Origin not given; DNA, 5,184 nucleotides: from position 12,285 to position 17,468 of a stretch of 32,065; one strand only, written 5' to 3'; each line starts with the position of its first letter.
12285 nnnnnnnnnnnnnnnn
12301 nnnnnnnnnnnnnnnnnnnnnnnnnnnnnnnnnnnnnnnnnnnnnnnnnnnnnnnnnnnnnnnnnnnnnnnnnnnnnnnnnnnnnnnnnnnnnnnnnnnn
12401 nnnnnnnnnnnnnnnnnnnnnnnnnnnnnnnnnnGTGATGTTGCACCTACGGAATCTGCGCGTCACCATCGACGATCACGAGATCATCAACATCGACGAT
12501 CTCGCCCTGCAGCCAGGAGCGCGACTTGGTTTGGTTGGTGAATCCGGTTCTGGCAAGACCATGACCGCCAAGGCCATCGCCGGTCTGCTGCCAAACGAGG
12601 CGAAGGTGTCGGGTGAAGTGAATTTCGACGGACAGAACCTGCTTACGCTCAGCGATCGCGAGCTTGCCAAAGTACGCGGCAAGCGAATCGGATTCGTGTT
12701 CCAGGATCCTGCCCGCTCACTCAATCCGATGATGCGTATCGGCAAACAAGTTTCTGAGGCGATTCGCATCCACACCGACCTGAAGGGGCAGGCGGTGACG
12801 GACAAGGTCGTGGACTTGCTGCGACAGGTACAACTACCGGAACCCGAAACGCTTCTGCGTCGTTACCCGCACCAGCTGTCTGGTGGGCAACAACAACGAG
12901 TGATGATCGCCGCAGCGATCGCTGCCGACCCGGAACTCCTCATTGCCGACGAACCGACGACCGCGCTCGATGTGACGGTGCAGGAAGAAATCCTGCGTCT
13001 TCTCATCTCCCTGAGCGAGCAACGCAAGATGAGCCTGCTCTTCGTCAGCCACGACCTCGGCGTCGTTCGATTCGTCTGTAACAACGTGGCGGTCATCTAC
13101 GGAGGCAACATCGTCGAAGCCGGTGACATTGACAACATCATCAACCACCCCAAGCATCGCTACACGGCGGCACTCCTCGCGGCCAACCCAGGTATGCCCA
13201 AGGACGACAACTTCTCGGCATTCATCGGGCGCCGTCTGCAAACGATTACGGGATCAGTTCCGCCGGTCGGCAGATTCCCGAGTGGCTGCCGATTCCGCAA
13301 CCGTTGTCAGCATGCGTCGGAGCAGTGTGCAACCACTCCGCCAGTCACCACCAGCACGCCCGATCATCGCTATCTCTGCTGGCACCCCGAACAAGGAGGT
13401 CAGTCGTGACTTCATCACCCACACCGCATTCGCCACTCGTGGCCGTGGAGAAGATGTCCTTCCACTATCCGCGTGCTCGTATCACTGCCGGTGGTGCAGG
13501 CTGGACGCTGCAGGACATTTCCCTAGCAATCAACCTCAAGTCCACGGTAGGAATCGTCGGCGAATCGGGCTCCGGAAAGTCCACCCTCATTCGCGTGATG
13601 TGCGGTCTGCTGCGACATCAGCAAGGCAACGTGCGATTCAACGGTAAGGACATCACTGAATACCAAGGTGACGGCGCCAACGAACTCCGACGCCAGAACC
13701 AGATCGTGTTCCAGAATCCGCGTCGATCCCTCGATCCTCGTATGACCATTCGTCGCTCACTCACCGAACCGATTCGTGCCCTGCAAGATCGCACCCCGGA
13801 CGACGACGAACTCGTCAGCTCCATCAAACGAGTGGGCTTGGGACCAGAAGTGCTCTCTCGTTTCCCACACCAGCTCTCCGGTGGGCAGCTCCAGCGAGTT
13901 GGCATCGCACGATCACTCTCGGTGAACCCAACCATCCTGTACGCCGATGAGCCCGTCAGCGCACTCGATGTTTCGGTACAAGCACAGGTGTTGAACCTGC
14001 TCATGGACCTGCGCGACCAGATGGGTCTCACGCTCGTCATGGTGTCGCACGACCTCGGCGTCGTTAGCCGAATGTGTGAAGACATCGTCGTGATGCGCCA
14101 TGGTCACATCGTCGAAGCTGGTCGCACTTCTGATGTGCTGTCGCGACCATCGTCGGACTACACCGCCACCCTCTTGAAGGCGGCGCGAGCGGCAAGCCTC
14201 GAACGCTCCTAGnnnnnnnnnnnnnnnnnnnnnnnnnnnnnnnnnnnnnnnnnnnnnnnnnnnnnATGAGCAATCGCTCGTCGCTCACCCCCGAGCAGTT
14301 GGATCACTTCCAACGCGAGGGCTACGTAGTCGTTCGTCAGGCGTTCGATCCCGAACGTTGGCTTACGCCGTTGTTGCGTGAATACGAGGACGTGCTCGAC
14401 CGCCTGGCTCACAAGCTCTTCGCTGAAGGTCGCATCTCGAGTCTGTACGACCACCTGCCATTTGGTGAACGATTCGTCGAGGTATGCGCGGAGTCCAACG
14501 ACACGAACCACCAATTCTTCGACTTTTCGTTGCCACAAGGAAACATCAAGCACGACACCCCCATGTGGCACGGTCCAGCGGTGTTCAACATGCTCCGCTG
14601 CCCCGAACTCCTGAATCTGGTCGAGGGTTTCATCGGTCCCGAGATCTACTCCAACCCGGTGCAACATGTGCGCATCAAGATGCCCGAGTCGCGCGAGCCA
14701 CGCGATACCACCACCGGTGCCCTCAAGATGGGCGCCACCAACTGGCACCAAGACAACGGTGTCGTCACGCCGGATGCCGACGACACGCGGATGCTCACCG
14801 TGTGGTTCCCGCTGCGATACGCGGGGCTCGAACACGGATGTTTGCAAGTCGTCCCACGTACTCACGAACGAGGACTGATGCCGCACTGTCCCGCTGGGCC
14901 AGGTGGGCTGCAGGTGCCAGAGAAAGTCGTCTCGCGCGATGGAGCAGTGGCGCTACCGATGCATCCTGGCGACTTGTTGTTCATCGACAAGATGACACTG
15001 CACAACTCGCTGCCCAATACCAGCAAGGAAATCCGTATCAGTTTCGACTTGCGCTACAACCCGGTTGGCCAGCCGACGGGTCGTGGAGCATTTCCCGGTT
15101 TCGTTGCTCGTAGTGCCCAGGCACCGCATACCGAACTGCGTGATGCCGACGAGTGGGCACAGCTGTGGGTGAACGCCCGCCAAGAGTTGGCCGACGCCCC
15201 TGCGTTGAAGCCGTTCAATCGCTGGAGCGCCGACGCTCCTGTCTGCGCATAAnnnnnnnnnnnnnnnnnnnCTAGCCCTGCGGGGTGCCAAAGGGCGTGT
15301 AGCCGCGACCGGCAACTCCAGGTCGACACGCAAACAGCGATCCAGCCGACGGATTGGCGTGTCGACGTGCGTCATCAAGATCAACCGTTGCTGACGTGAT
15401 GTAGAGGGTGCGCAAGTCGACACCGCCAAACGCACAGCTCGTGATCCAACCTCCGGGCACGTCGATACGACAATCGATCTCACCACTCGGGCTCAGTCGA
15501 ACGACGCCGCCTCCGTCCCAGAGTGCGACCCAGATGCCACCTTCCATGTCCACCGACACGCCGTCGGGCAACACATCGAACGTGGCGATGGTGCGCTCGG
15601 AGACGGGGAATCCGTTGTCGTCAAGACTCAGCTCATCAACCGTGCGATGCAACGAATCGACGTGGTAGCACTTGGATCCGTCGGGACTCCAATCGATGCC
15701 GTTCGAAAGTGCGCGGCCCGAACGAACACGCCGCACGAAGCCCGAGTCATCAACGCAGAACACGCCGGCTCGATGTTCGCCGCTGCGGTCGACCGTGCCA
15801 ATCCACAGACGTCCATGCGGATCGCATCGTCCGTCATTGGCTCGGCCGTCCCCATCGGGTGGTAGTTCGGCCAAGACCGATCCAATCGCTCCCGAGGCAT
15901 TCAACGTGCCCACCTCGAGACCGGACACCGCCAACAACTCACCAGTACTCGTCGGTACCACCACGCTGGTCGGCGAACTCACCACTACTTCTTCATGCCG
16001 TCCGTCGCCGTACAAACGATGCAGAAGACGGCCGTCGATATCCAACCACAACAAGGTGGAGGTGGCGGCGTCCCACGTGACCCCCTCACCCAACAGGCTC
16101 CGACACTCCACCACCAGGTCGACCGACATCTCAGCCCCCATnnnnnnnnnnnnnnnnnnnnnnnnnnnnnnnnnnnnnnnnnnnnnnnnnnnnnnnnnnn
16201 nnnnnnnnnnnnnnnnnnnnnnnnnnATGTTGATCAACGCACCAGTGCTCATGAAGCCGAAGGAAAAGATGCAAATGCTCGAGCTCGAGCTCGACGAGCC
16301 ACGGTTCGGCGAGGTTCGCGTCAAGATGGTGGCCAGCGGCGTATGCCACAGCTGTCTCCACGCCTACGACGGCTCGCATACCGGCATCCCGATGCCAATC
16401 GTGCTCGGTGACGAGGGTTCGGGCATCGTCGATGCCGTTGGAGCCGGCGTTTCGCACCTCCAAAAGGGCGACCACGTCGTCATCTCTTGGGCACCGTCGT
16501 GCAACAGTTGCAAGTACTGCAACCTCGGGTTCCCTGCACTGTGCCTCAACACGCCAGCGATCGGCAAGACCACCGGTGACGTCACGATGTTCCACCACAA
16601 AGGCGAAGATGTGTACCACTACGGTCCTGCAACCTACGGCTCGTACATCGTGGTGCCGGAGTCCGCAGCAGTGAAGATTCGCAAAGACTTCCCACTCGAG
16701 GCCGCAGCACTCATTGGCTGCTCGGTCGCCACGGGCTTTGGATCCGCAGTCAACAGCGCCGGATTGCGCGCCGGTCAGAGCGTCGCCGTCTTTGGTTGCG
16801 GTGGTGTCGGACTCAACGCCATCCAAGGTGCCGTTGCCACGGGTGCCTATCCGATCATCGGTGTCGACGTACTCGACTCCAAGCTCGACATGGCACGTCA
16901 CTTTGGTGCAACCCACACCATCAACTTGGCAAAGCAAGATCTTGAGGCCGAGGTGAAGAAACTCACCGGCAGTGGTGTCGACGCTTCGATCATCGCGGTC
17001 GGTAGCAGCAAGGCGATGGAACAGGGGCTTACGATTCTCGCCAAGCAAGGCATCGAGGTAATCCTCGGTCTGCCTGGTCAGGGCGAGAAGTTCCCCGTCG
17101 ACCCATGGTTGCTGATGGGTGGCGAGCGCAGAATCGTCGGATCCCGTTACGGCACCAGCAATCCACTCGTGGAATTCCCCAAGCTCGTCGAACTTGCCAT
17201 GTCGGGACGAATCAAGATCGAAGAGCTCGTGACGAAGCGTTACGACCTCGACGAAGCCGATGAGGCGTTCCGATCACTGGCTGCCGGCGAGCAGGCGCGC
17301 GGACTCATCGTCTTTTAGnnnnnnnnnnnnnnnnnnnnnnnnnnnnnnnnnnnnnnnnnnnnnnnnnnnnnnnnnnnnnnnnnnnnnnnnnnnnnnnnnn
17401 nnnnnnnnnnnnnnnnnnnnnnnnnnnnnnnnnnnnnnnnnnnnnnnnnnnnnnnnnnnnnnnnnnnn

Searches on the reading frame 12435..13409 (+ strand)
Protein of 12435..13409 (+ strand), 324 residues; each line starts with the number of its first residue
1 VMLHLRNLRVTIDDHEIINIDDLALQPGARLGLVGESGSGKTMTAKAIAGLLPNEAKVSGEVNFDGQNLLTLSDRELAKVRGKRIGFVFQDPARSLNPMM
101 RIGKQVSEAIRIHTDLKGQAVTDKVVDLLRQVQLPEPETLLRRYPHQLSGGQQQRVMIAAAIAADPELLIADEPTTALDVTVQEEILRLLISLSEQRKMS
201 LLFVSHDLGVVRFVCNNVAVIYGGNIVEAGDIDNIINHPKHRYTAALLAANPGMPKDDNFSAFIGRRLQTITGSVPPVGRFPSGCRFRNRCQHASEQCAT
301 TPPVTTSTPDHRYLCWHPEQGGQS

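Call 15: search_protein_families(library=pfam, proteins=[window:12435-13409:+], max_evalue=0.00001)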
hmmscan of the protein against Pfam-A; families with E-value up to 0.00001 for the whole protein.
window:12435-13409:+ (324 aa): 3 families
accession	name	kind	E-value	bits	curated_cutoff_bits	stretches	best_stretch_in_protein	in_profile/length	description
PF00005.33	ABC_tran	-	1.2e-29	104.1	25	1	22-176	5-137/137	ABC transporter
PF08352.17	oligo_HPY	-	1.9e-15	57.5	27.1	1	227-298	1-65/65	Oligopeptide/dipeptide transporter, C-terminal region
PF13304.12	AAA_21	-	9.7e-07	29.6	27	0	139-211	229-303/304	AAA domain, putative AbiEii toxin, Type IV TA system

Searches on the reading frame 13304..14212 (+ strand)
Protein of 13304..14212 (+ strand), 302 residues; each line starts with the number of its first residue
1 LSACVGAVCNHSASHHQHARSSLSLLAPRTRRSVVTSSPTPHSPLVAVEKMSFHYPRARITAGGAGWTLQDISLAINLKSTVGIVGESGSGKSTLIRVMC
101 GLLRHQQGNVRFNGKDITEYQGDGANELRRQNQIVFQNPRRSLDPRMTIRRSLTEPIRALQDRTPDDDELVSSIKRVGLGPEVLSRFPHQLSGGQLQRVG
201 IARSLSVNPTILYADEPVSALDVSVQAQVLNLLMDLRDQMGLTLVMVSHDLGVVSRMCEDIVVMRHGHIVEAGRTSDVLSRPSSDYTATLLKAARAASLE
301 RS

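Call 16: search_protein_families(library=pfam, proteins=[window:13304-14212:+], max_evalue=0.00001)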
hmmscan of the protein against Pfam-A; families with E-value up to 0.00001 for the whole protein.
window:13304-14212:+ (302 aa): 3 families
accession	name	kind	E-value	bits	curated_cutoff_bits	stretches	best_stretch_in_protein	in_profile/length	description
PF00005.33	ABC_tran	-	1.8e-31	110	25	1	69-218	1-136/137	ABC transporter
PF02463.25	SMC_N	-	1.9e-06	27.9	40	1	80-260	25-207/220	RecF/RecN/SMC N terminal domain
PF13304.12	AAA_21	-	7.6e-06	26.6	27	0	162-254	181-303/304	AAA domain, putative AbiEii toxin, Type IV TA system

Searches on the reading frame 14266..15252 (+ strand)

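Call 17: search_protein_families(library=pfam, proteins=[window:14266-15252:+], max_evalue=0.00001)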
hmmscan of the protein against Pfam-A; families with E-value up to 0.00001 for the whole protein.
window:14266-15252:+ (328 aa): 1 family
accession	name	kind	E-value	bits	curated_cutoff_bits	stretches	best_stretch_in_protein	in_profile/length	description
PF05721.19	PhyH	-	9e-23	82.1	22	1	15-258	1-212/213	Phytanoyl-CoA dioxygenase (PhyH)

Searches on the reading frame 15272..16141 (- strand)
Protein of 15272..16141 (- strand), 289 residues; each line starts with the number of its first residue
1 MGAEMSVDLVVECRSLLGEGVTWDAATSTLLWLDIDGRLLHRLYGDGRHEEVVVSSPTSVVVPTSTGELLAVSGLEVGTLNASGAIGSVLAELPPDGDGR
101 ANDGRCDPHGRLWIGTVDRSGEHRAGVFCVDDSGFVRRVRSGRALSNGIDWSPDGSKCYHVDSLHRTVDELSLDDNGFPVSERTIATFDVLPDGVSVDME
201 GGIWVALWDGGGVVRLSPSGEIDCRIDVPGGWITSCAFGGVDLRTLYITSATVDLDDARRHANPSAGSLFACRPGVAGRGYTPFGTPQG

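Call 16: search_protein_families(library=pfam, proteins=[window:15272-16141:-], max_evalue=0.00001)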
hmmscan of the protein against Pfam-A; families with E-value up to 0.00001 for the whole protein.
window:15272-16141:- (289 aa): 1 family
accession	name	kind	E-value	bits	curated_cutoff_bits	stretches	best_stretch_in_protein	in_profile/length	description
PF08450.18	SGL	-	3.1e-62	210.8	26.3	1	17-252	1-246/246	SMP-30/Gluconolactonase/LRE-like region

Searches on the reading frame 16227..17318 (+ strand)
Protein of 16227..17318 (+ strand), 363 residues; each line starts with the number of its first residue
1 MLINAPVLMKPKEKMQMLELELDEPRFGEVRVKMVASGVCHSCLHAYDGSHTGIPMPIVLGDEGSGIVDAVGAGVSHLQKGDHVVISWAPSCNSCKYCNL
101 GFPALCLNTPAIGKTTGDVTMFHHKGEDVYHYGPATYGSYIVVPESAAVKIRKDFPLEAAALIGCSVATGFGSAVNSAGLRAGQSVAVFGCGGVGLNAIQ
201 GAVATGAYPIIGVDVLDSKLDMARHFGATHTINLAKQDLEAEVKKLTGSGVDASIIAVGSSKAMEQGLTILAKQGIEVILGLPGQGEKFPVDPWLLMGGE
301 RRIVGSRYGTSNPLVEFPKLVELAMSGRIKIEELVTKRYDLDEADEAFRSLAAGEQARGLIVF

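Call 17: search_protein_families(library=pfam, proteins=[window:16227-17318:+], max_evalue=0.00001)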
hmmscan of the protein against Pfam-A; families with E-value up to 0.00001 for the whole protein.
window:16227-17318:+ (363 aa): 4 families
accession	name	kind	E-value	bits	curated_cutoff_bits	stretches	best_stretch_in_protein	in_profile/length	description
PF00107.32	ADH_zinc_N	-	1.3e-28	100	31.8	1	193-323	1-126/129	Zinc-binding dehydrogenase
PF08240.17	ADH_N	-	2.5e-22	79.5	23.5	1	28-152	3-103/104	Alcohol dehydrogenase GroES-like domain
PF13602.12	ADH_zinc_N_2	-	2.1e-09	38.8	27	1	226-356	1-128/134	Zinc-binding dehydrogenase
PF16912.11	Glu_dehyd_C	-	7.4e-08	32.6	34.9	1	183-349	31-199/211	Glucose dehydrogenase C-terminus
